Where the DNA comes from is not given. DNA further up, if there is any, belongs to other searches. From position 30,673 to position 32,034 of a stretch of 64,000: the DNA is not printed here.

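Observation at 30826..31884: Uncharacterised PurM-like protein as the first riboswitch-controlled gene, alongside a bona fide ThiL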

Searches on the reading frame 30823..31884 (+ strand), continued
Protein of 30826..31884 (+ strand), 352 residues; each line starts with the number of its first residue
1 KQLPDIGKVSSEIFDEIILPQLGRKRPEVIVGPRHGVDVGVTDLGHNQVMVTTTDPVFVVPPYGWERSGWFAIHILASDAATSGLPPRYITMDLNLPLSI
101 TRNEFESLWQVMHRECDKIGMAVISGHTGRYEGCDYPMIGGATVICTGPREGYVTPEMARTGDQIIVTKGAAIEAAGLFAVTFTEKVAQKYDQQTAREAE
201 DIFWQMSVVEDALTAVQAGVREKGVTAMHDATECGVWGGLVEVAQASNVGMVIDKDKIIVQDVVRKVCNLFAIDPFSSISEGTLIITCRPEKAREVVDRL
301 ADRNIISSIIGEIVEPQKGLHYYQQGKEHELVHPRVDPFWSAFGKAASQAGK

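Call 73: search_protein_families(library=ncbifam, proteins=[L171:2093-2794:+, L011:566-1267:+, L104:1871-2623:+, L174:3-776:+, L171:4495-4767:+, L175:2155-2679:+, L175:346-639:-], max_evalue=0.001)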
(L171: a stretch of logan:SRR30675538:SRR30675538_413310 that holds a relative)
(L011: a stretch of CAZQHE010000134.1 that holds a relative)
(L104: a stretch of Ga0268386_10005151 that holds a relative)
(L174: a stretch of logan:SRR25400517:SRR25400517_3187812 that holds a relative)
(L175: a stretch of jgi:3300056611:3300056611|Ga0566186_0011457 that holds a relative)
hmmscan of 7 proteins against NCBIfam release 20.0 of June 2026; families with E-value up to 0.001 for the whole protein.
L171:2093-2794:+ (233 aa): 11 families
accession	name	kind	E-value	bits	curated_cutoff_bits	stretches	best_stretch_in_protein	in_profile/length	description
TIGR01934.1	MenG_MenH_UbiE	subfamily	3.2e-09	36.4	158.35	1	41-160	25-149/223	ubiquinone/menaquinone biosynthesis methyltransferase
NF001241.0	PRK00216.1-2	equivalog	1.7e-08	34.4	327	1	41-148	37-143/231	demethylmenaquinone methyltransferase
NF004452.0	PRK05785.1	equivalog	2.3e-08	33.8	207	1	41-163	35-156/228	hypothetical protein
TIGR02072.1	BioC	equivalog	5.5e-08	32.9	184.95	1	43-147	15-128/244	malonyl-ACP O-methyltransferase BioC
NF045667.1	MTase_DVU1556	equivalog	1.7e-07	30.9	155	1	60-147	25-114/213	DVU_1556 family methyltransferase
TIGR02081.1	metW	equivalog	4.5e-07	29.6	189.5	1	46-149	5-107/194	methionine biosynthesis protein MetW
NF007610.0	PRK10258.1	equivalog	1.1e-05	24.8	342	1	54-149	39-135/251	malonyl-ACP O-methyltransferase BioC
NF001244.0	PRK00216.1-5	equivalog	0.00016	21.1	216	1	41-159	34-160/236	bifunctional demethylmenaquinone methyltransferase/2-methoxy-6-polyprenyl-1,4-benzoquinol methylase UbiE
NF001243.0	PRK00216.1-4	equivalog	0.00027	20.3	235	1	37-161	29-160/237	demethylmenaquinone methyltransferase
NF043040.1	corrin_prot_MT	hypoth_equivalog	0.00031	20.3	180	1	44-98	31-82/216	corrinoid protein-associated methyltransferase CpaM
NF045825.1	FAmtase_mtf2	equivalog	0.00056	19.2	400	0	100-148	105-154/248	fatty-acid O-methyltransferase Mtf2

L011:566-1267:+ (233 aa): 24 families
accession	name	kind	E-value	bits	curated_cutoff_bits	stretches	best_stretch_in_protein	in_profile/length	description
NF045667.1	MTase_DVU1556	equivalog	1.5e-14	54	155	1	37-194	22-160/213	DVU_1556 family methyltransferase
NF047649.1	MTase_UXPK_star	exception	2.8e-11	43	460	1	39-136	78-184/283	methyltransferase/UXPK-star double selenoprotein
NF041537.1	ArsM_AhpD_UU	exception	6.9e-10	38.2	510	1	42-136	81-183/345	arsenite methyltransferase/AhpD domain selenoprotein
TIGR01934.1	MenG_MenH_UbiE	subfamily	4.8e-09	35.9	158.35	1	37-141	39-149/223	ubiquinone/menaquinone biosynthesis methyltransferase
NF041536.1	ArsM_DUF2284_UU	exception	1.3e-08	33.6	575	1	41-155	80-200/459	arsenite methyltransferase/DUF2284 domain selenoprotein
NF001244.0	PRK00216.1-5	equivalog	1.1e-07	31.4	216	1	39-141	50-161/236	bifunctional demethylmenaquinone methyltransferase/2-methoxy-6-polyprenyl-1,4-benzoquinol methylase UbiE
NF001241.0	PRK00216.1-2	equivalog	4e-07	29.9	327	1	70-146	82-162/231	demethylmenaquinone methyltransferase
NF045825.1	FAmtase_mtf2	equivalog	5.8e-07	29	400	1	40-140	61-165/248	fatty-acid O-methyltransferase Mtf2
TIGR02072.1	BioC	equivalog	7.1e-07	29.3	184.95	1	37-136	34-135/244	malonyl-ACP O-methyltransferase BioC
NF007610.0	PRK10258.1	equivalog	7.4e-07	28.7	342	1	25-136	30-141/251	malonyl-ACP O-methyltransferase BioC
NF045823.1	PthPhpthDimycoMt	equivalog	8e-07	28.5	300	1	80-139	113-172/256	phthiotriol/phenolphthiotriol dimycocerosates methyltransferase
NF008823.0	PRK11873.1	subfamily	9.5e-07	28.6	263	1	87-136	135-184/272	arsenite methyltransferase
NF001240.0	PRK00216.1-1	equivalog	1.6e-06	27.4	378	1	83-199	118-235/251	bifunctional demethylmenaquinone methyltransferase/2-methoxy-6-polyprenyl-1,4-benzoquinol methylase UbiE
NF052510.1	methyltran_MpqE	exception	1.7e-06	27.6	335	1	82-137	100-157/234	methyl-plastoquinone biosynthesis methyltransferase MpqE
NF001243.0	PRK00216.1-4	equivalog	7.2e-06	25.5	235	1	40-142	50-162/237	demethylmenaquinone methyltransferase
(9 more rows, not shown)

L104:1871-2623:+ (250 aa): 0 families

L174:3-776:+ (257 aa): 16 families
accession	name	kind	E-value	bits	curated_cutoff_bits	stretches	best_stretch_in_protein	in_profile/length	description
TIGR02072.1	BioC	equivalog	2.2e-12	47.3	184.95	1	57-170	9-131/244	malonyl-ACP O-methyltransferase BioC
TIGR01934.1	MenG_MenH_UbiE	subfamily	1.8e-11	43.8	158.35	1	61-189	25-159/223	ubiquinone/menaquinone biosynthesis methyltransferase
NF004452.0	PRK05785.1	equivalog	1e-09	38.2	207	1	61-176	35-150/228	hypothetical protein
NF045667.1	MTase_DVU1556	equivalog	1.6e-09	37.6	155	1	79-167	24-114/213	DVU_1556 family methyltransferase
NF007610.0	PRK10258.1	equivalog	2.9e-09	36.7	342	1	74-170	39-136/251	malonyl-ACP O-methyltransferase BioC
NF001241.0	PRK00216.1-2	equivalog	2.7e-08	33.8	327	1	61-170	37-145/231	demethylmenaquinone methyltransferase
NF001244.0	PRK00216.1-5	equivalog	3e-08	33.2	216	1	61-193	34-175/236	bifunctional demethylmenaquinone methyltransferase/2-methoxy-6-polyprenyl-1,4-benzoquinol methylase UbiE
NF043040.1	corrin_prot_MT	hypoth_equivalog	2.5e-07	30.4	180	1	64-202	31-177/216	corrinoid protein-associated methyltransferase CpaM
TIGR02081.1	metW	equivalog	1.7e-06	27.7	189.5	1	66-169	5-107/194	methionine biosynthesis protein MetW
TIGR02021.1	BchM-ChlM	equivalog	9e-06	25.3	158.9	1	65-221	42-200/218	magnesium protoporphyrin IX methyltransferase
NF001243.0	PRK00216.1-4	equivalog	5.1e-05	22.7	235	1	57-180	29-159/237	demethylmenaquinone methyltransferase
TIGR02752.1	MenG_heptapren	equivalog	0.0002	21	419.85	1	57-182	27-159/231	demethylmenaquinone methyltransferase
NF045825.1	FAmtase_mtf2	equivalog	0.00022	20.5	400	1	115-213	101-198/248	fatty-acid O-methyltransferase Mtf2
NF041255.1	mycofact_MftM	equivalog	0.00023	20.6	200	1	80-171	142-240/289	mycofactocin oligosaccharide methyltransferase MftM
NF011527.0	PRK14968.1-1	equivalog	0.00038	20.2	242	1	76-143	33-99/192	putative methyltransferase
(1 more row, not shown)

L171:4495-4767:+ (90 aa): 1 family
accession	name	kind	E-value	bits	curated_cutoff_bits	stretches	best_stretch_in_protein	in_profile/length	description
NF038101.1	Trm112_arch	equivalog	6.2e-15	55.1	77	1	1-60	1-59/59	methytransferase partner Trm112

L175:2155-2679:+ (174 aa): 0 families

L175:346-639:- (97 aa): 1 family
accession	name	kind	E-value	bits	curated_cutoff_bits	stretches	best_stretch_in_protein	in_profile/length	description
TIGR00106.1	TIGR00106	hypoth_equivalog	4.7e-23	81.6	54.7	1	2-96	1-95/97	MTH1187 family thiamine-binding protein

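Call 76: find_encoding_contigs(protein=P0123, flank=7000, max_places=3)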
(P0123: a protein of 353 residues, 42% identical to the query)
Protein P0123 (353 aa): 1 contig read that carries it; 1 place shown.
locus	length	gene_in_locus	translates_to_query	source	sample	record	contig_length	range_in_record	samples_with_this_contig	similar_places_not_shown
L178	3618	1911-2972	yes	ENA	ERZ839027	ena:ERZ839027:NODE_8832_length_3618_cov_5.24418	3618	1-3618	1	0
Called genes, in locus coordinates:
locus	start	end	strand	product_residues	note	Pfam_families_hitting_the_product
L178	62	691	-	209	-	PF21715:CggR_N (weak), PF14544:DUF4443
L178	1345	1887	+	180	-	PF09515:Thia_YuaJ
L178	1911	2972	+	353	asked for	PF00586:AIRS, PF02769:AIRS_C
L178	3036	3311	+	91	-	PF03966:Trm112p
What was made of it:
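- One locus places X directly after the thiamine transporter ThiT (L178, call 76), and 12 loci place it near ThiL, which fits thiamin as substrate at least as well as HET. ThiT(YuaJ)-X adjacency in L178 (call 76).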

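Call 77: find_encoding_contigs(protein=P0144, flank=7000, max_places=3)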
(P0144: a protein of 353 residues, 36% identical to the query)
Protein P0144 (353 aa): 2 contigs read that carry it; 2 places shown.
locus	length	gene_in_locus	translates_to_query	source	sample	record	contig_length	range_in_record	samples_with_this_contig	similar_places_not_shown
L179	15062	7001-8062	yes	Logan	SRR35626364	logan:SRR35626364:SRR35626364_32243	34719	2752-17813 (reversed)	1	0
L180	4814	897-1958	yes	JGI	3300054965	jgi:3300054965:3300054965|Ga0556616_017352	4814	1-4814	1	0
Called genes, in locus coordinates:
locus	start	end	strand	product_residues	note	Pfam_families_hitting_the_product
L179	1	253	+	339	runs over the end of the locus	PF08240:ADH_N, PF16912:Glu_dehyd_C, PF00107:ADH_zinc_N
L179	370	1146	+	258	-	PF01791:DeoC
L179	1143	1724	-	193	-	PF00156:Pribosyltran, PF14681:UPRTase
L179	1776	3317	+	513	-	PF00117:GATase, PF07722:Peptidase_C26 (weak), PF02540:NAD_synthase (faint), PF06508:QueC (faint), PF00958:GMP_synt_C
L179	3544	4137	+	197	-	PF03551:PadR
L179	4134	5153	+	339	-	PF00005:ABC_tran, PF13304:AAA_21 (faint), PF13732:DrrA1-3_C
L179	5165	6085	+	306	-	PF01061:ABC2_membrane, PF12698:ABC2_membrane_3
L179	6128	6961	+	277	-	PF01738:DLH, PF00326:Peptidase_S9 (faint), PF08840:BAAT_C (faint)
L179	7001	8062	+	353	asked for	PF00586:AIRS, PF02769:AIRS_C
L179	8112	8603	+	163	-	PF13622:4HBT_3, PF03061:4HBT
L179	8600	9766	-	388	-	PF01231:IDO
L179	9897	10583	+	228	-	PF00702:Hydrolase, PF13419:HAD_2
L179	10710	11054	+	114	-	-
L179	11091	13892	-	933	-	PF05402:PqqD (weak)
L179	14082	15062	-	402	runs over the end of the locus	PF01978:TrmB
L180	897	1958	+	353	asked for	PF00586:AIRS, PF02769:AIRS_C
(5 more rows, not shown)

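Call 78: find_encoding_contigs(protein=P0211, flank=7000, max_places=3)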
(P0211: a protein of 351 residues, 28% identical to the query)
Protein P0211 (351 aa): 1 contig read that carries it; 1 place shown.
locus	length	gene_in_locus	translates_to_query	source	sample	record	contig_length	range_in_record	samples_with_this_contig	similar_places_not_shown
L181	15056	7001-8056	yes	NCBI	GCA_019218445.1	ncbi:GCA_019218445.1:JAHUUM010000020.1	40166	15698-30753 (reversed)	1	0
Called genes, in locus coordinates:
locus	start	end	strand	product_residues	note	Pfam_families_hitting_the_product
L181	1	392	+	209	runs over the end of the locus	-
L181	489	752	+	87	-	-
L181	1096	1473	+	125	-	-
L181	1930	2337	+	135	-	-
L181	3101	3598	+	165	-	-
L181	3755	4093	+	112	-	PF15569:Imm40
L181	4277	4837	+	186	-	-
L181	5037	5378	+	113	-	PF03960:ArsC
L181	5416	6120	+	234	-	-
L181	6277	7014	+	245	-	PF13489:Methyltransf_23, PF07021:MetW (weak), PF13649:Methyltransf_25, PF13847:Methyltransf_31 (weak), PF08241:Methyltransf_11, PF08242:Methyltransf_12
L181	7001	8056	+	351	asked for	PF00586:AIRS, PF02769:AIRS_C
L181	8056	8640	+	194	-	PF02581:TMP-TENI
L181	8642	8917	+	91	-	-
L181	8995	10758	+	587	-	PF01336:tRNA_anti-codon, PF00152:tRNA-synt_2, PF02938:GAD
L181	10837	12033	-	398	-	PF12698:ABC2_membrane_3, PF01061:ABC2_membrane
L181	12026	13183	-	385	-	PF12698:ABC2_membrane_3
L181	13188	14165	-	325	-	PF25917:BSH_RND, PF25973:BSH_CzcB (weak), PF25984:BSH_YknX (weak), PF25881:HH_YBHG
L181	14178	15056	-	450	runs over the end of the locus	PF02321:OEP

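Call 80: search_protein_families(library=pfam, proteins=[L030:3991-4995:+, L030:4992-5525:+, L030:5522-6682:+, L030:6729-7892:+, L030:7896-8564:+, L030:8539-9237:+, L030:9177-9599:+, L036:913-1881:+, L036:1881-2522:+, L036:2538-2903:+], max_evalue=0.001)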
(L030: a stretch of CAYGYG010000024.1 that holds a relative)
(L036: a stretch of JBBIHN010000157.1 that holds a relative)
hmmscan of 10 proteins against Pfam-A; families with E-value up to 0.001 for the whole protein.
L030:3991-4995:+ (334 aa): 0 families

L030:4992-5525:+ (177 aa): 0 families

L030:5522-6682:+ (386 aa): 2 families
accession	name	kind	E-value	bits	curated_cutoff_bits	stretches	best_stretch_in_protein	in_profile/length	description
PF02687.27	FtsX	-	1.7e-17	64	25.5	1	257-379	2-120/120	FtsX-like permease C-terminal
PF12704.14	MacB_PCD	-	2.4e-17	64.4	27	1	18-228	1-206/207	MacB-like periplasmic core domain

L030:6729-7892:+ (387 aa): 2 families
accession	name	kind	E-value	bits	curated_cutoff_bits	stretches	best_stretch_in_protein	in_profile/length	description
PF02687.27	FtsX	-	5.8e-16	59.1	25.5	1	258-376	2-116/120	FtsX-like permease C-terminal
PF12704.14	MacB_PCD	-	8.8e-10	39.6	27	1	19-218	2-199/207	MacB-like periplasmic core domain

L030:7896-8564:+ (222 aa): 3 families
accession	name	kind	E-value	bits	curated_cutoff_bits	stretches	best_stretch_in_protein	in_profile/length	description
PF00005.33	ABC_tran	-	2.8e-34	119.1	25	1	21-171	1-137/137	ABC transporter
PF13304.12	AAA_21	-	5.1e-09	37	27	1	126-202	221-299/304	AAA domain, putative AbiEii toxin, Type IV TA system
PF02463.25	SMC_N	-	7.7e-05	22.7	40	0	123-216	117-212/220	RecF/RecN/SMC N terminal domain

L030:8539-9237:+ (232 aa): 3 families
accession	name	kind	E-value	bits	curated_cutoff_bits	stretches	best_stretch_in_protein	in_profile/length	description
PF00005.33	ABC_tran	-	3.7e-30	105.7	25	1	33-176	3-136/137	ABC transporter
PF13304.12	AAA_21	-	8.5e-05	23.2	27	0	44-60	2-18/304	AAA domain, putative AbiEii toxin, Type IV TA system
PF13555.12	AAA_29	-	0.00063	19.9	27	0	35-59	16-40/61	P-loop containing region of AAA domain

L030:9177-9599:+ (140 aa): 0 families

L036:913-1881:+ (322 aa): 1 family
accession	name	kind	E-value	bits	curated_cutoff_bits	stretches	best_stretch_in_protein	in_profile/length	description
PF02687.27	FtsX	-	5.1e-15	56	25.5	1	193-313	2-118/120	FtsX-like permease C-terminal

L036:1881-2522:+ (213 aa): 2 families
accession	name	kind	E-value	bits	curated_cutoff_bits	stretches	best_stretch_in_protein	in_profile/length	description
PF00005.33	ABC_tran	-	1.7e-32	113.3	25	1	21-163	1-136/137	ABC transporter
PF13304.12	AAA_21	-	7.7e-09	36.5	27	0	142-197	243-302/304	AAA domain, putative AbiEii toxin, Type IV TA system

L036:2538-2903:+ (121 aa): 1 family
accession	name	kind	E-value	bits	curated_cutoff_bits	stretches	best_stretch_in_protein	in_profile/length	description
PF01336.31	tRNA_anti-codon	-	6.3e-05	23.3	27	1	69-120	18-73/75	OB-fold nucleic acid binding domain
